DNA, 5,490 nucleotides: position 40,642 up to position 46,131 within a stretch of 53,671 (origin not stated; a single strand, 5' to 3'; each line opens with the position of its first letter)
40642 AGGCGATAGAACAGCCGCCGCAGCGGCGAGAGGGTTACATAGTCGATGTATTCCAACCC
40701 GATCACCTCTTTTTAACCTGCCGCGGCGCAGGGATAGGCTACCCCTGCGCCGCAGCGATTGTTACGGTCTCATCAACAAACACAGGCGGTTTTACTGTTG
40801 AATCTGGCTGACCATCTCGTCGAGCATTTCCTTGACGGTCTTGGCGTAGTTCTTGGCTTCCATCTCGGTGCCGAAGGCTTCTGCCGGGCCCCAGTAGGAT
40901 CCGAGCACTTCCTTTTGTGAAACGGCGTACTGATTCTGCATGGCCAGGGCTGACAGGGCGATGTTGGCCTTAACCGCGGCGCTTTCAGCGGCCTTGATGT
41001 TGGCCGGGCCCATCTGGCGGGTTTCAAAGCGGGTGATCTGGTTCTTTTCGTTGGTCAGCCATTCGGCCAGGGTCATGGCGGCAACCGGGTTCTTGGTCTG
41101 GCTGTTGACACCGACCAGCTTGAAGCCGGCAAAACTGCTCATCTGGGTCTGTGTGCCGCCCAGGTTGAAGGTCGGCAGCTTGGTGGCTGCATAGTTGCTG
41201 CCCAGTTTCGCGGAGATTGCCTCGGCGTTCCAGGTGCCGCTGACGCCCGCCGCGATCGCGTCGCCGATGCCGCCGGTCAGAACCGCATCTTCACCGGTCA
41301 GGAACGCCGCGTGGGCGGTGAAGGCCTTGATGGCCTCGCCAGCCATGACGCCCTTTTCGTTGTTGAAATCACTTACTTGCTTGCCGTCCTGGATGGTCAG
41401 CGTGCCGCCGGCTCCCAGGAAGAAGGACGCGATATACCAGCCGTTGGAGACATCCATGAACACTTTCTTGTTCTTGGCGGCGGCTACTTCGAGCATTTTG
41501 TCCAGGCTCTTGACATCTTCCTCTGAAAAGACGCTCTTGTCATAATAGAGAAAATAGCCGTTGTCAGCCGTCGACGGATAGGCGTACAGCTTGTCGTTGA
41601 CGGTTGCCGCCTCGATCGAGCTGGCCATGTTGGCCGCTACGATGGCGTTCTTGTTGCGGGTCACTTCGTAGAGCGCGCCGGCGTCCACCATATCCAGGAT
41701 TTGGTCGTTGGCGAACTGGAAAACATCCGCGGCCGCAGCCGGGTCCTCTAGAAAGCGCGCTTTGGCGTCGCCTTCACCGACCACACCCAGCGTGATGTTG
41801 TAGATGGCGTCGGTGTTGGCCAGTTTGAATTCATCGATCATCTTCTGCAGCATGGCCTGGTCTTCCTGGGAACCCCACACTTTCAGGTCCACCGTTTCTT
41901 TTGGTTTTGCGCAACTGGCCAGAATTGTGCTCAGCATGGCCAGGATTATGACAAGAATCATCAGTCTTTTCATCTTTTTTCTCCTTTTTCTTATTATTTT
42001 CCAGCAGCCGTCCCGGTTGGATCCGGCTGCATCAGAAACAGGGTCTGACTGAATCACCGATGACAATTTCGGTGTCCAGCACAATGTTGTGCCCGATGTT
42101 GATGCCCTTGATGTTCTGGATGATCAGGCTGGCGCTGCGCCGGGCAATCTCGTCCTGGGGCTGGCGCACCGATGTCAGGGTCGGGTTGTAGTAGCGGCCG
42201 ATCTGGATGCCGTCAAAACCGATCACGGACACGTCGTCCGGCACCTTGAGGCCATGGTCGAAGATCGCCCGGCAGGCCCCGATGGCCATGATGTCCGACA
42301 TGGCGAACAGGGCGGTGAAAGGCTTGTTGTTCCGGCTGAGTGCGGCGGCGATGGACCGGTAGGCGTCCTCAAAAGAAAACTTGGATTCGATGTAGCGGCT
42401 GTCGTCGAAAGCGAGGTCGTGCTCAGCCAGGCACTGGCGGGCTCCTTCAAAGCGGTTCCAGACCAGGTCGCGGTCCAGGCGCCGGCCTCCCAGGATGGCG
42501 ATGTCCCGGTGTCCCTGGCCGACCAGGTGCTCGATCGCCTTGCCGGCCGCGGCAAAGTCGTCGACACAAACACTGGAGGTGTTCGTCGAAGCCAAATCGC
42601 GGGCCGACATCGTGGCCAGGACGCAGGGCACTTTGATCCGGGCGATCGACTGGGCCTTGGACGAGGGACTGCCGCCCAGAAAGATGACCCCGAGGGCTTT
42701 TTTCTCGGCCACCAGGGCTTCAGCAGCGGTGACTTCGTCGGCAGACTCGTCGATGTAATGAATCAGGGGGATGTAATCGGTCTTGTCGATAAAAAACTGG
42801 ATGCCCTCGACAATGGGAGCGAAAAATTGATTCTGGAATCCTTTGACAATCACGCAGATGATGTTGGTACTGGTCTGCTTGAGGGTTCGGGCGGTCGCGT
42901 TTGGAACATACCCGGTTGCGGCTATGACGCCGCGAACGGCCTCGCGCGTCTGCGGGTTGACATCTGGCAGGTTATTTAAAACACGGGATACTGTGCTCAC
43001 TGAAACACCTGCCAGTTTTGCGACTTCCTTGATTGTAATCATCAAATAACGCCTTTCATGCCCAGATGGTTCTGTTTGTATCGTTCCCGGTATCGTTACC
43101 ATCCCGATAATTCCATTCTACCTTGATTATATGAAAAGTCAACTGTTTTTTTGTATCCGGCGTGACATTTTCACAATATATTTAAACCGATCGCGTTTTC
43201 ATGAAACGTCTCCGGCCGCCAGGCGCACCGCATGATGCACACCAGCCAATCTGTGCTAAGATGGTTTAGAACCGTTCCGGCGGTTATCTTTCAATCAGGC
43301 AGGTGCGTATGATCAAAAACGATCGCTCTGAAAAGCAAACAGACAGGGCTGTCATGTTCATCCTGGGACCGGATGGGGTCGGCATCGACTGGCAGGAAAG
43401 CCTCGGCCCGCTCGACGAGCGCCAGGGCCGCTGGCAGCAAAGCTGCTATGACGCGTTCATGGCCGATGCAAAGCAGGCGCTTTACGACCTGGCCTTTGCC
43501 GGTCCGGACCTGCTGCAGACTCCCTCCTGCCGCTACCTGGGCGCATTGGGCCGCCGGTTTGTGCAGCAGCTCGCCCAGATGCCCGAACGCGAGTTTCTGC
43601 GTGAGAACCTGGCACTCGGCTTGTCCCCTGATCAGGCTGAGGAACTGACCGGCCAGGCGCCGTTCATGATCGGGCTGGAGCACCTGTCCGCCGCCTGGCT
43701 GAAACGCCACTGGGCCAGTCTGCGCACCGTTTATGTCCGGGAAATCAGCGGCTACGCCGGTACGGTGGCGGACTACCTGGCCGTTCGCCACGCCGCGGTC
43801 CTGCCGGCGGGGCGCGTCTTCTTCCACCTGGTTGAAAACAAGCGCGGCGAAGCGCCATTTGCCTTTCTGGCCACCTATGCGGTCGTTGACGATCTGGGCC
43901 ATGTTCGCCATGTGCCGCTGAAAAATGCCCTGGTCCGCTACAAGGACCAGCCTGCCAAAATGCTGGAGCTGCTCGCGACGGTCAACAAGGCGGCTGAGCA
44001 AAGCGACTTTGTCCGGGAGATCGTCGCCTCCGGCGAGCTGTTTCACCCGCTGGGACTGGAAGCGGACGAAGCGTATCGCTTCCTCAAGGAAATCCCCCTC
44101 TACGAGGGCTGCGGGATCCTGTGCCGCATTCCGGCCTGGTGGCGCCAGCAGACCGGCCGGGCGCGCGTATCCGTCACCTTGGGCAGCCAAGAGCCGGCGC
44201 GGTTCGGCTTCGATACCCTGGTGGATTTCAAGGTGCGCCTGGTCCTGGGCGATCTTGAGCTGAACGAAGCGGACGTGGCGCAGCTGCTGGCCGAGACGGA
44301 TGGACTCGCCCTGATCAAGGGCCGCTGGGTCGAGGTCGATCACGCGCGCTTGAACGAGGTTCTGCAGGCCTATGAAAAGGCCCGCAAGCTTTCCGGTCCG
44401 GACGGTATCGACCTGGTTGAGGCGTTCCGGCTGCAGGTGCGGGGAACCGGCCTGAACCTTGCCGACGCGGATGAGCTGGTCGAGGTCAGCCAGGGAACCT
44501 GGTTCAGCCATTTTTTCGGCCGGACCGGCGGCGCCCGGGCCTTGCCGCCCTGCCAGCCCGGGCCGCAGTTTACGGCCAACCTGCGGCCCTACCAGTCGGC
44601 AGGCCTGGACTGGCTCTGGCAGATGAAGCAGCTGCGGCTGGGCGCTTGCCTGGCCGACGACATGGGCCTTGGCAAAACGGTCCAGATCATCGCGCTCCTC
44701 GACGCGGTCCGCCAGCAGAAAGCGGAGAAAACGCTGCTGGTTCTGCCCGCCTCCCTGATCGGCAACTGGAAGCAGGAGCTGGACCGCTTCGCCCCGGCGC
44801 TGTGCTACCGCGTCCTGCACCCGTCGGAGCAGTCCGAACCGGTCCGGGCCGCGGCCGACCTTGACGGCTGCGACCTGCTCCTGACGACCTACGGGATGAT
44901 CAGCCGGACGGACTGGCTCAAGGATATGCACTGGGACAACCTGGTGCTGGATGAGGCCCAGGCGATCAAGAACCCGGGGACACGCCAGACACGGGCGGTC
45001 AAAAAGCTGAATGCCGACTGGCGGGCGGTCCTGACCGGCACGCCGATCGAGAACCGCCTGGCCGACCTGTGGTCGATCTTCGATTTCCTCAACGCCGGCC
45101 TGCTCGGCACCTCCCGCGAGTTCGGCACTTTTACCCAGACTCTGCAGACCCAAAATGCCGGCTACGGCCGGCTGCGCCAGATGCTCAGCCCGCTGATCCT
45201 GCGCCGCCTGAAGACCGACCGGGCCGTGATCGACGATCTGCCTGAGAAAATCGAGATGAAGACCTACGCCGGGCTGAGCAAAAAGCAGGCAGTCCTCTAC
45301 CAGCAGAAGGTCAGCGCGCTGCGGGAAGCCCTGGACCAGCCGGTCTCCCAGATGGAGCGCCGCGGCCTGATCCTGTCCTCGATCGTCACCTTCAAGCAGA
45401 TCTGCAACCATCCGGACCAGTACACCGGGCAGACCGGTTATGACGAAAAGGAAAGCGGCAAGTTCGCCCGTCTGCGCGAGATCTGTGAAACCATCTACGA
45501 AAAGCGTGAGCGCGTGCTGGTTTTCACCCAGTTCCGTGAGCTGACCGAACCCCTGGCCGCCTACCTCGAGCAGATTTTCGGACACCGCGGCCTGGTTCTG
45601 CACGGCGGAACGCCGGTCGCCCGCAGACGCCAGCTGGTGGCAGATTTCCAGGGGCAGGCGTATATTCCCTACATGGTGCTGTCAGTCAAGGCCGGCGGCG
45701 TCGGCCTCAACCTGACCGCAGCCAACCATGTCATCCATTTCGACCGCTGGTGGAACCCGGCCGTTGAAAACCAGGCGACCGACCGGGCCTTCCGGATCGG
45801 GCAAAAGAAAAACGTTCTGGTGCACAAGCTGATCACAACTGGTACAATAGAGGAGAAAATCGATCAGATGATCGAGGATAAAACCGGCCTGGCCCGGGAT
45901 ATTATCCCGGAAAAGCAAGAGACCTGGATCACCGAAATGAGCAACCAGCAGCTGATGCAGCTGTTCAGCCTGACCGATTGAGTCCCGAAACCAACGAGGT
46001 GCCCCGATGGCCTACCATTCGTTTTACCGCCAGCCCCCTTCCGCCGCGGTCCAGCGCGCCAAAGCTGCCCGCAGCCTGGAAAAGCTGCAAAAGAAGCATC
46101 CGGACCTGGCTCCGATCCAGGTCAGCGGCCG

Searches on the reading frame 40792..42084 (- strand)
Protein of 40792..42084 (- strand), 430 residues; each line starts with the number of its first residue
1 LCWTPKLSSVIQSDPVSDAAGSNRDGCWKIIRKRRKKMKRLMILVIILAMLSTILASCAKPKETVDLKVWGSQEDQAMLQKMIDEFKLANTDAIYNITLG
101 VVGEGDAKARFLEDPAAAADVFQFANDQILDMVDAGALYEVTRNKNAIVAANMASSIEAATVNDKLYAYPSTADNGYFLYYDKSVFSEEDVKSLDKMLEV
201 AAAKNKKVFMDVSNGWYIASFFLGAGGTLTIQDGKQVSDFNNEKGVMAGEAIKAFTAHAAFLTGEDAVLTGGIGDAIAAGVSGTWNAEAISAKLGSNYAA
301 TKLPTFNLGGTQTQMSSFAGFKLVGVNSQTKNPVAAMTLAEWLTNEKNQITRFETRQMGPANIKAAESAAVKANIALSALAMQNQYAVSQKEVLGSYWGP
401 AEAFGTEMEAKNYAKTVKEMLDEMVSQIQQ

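Call 44: search_protein_families(library=pfam, proteins=[window:40792-42084:-])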
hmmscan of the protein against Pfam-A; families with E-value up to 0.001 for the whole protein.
window:40792-42084:- (430 aa): 2 families
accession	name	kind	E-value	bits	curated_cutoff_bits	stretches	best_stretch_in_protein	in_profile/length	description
PF13416.11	SBP_bac_8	-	1.2e-33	117.6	27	1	81-377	1-277/279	Bacterial extracellular solute-binding protein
PF01547.30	SBP_bac_1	-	2e-13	51.4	26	1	72-349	3-306/307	Bacterial extracellular solute-binding protein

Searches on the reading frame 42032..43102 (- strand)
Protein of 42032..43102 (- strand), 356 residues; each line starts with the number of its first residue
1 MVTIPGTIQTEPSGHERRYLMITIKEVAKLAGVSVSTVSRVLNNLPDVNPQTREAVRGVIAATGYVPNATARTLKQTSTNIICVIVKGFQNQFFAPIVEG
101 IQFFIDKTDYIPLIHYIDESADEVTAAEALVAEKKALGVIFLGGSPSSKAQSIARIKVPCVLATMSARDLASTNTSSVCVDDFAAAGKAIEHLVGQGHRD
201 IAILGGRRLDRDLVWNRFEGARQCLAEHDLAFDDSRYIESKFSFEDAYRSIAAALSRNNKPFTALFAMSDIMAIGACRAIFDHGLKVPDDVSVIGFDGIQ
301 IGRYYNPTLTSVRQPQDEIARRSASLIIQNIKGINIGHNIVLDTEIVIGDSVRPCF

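Call 44: search_protein_families(library=pfam, proteins=[window:42032-43102:-])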
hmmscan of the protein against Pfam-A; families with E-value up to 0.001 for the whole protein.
window:42032-43102:- (356 aa): 5 families
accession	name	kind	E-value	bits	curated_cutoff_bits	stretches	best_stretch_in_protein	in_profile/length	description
PF13377.12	Peripla_BP_3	-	8.3e-32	111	26.5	1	190-352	1-167/167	Periplasmic binding protein-like domain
PF00532.27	Peripla_BP_1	-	3.8e-18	66.4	22.2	1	81-331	3-261/281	Periplasmic binding proteins and sugar binding domain of LacI family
PF00356.27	LacI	-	8e-18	64.4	27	1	23-68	1-46/46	Bacterial regulatory proteins, lacI family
PF13407.12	Peripla_BP_4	-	9.3e-12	45.5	35.1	1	82-305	1-225/258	Periplasmic binding protein domain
PF01381.28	HTH_3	-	0.00015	22.2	23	1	20-49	8-37/55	Helix-turn-helix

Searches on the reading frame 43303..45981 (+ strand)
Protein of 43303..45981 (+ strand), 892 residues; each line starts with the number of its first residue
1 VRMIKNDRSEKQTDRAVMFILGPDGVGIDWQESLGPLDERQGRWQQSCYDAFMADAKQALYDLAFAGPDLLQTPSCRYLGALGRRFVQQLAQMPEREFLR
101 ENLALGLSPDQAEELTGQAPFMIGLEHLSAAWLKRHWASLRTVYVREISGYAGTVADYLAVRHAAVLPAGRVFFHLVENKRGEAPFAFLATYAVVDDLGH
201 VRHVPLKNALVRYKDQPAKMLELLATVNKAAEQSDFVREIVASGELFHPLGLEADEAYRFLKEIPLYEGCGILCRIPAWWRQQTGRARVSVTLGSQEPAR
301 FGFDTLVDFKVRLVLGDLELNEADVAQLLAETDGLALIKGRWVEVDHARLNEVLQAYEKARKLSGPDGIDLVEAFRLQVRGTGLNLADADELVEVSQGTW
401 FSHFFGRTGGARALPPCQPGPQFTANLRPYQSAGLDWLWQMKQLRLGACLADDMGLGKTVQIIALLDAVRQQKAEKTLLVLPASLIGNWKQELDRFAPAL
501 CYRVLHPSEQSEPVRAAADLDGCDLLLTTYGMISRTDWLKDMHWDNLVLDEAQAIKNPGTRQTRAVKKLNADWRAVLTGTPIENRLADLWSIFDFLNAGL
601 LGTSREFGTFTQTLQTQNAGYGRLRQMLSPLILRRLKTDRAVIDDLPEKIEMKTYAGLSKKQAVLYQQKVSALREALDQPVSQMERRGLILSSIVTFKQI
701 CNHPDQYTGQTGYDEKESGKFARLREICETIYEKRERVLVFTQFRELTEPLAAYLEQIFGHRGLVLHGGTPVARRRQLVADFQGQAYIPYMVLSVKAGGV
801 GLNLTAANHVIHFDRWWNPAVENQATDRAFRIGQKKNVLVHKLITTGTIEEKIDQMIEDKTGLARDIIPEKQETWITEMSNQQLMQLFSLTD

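Call 44: search_protein_families(library=pfam, proteins=[window:43303-45981:+])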
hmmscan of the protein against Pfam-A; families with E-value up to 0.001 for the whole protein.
window:43303-45981:+ (892 aa): 5 families
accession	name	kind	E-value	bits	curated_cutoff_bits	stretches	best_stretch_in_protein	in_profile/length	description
PF00176.29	SNF2-rel_dom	-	2.2e-60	204.7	24.9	1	430-705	1-289/290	SNF2-related domain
PF12419.13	DUF3670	-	1.3e-30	106.3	27.6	1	247-377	3-134/136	SNF2 Helicase protein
PF00271.37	Helicase_C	-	2e-20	73.5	23.5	1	722-833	4-110/110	Helicase conserved C-terminal domain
PF04851.21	ResIII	-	1.6e-06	28.6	22.5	1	426-582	3-163/164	Type III restriction enzyme, res subunit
PF00270.35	DEAD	-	1e-05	25.8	26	1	453-581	22-160/167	DEAD/DEAH box helicase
